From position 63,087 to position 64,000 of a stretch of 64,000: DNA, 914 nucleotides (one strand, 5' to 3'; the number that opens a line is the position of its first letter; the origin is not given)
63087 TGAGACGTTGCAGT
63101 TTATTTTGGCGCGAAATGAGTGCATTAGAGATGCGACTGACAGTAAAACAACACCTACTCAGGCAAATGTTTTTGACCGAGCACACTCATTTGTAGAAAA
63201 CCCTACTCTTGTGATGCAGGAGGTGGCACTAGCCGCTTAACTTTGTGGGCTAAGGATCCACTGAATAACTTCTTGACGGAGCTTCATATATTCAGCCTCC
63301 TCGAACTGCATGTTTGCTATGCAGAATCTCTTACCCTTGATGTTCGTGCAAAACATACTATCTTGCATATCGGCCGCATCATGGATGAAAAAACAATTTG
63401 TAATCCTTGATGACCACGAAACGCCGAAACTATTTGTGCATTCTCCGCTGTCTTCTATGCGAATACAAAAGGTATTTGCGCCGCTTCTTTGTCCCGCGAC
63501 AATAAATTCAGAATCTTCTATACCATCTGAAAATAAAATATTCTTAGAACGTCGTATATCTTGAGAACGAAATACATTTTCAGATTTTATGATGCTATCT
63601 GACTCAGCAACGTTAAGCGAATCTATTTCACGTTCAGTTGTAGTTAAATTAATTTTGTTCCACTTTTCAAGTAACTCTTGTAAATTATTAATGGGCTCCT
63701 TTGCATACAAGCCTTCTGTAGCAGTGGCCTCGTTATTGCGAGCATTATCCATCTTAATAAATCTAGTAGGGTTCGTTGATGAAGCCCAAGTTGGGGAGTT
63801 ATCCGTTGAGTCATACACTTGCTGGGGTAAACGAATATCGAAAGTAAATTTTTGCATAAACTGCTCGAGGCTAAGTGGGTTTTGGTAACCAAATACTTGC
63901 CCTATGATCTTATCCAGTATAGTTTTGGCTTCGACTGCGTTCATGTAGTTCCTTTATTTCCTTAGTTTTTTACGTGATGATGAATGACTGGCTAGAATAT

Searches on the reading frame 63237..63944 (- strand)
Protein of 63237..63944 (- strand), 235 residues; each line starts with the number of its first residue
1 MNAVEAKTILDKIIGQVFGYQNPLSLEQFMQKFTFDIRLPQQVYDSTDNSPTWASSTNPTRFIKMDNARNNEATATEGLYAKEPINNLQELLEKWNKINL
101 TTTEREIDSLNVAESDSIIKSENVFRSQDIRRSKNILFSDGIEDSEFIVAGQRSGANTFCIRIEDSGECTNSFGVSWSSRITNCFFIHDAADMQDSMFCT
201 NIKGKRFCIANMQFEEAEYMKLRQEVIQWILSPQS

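Call 39: find_encoding_contigs(protein=window:63237-63944:-, flank=10000, max_places=4)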
Protein window:63237-63944:- (235 aa): 4 contigs read that carry it; 3 places shown.
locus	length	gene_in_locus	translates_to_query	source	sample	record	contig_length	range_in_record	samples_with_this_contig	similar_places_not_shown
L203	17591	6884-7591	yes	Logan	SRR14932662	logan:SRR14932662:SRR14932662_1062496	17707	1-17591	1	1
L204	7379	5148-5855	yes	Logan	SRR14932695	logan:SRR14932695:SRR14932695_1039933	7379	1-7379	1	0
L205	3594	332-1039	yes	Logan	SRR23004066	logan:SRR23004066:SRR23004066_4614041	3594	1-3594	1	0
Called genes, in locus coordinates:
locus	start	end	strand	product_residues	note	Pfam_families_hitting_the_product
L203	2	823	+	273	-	?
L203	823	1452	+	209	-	PF18306:LDcluster4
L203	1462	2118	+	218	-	-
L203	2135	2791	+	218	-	-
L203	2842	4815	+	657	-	PF00270:DEAD (faint), PF04851:ResIII, PF17757:UvrB_inter, PF27431:UvrB_3rd, PF00271:Helicase_C, PF12344:UvrB, PF02151:UVR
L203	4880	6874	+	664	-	PF01935:DUF87, PF10412:TrwB_AAD_bind (faint), PF13604:AAA_30 (faint)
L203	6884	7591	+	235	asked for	-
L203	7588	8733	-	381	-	-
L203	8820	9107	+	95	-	PF02686:GatC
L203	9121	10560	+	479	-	PF01425:Amidase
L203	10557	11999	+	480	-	PF02934:GatB_N, PF02637:GatB_Yqey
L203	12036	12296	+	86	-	-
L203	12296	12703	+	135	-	-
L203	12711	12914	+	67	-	-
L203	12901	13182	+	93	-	PF18910:DUF5665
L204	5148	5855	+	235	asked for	-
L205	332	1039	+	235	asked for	-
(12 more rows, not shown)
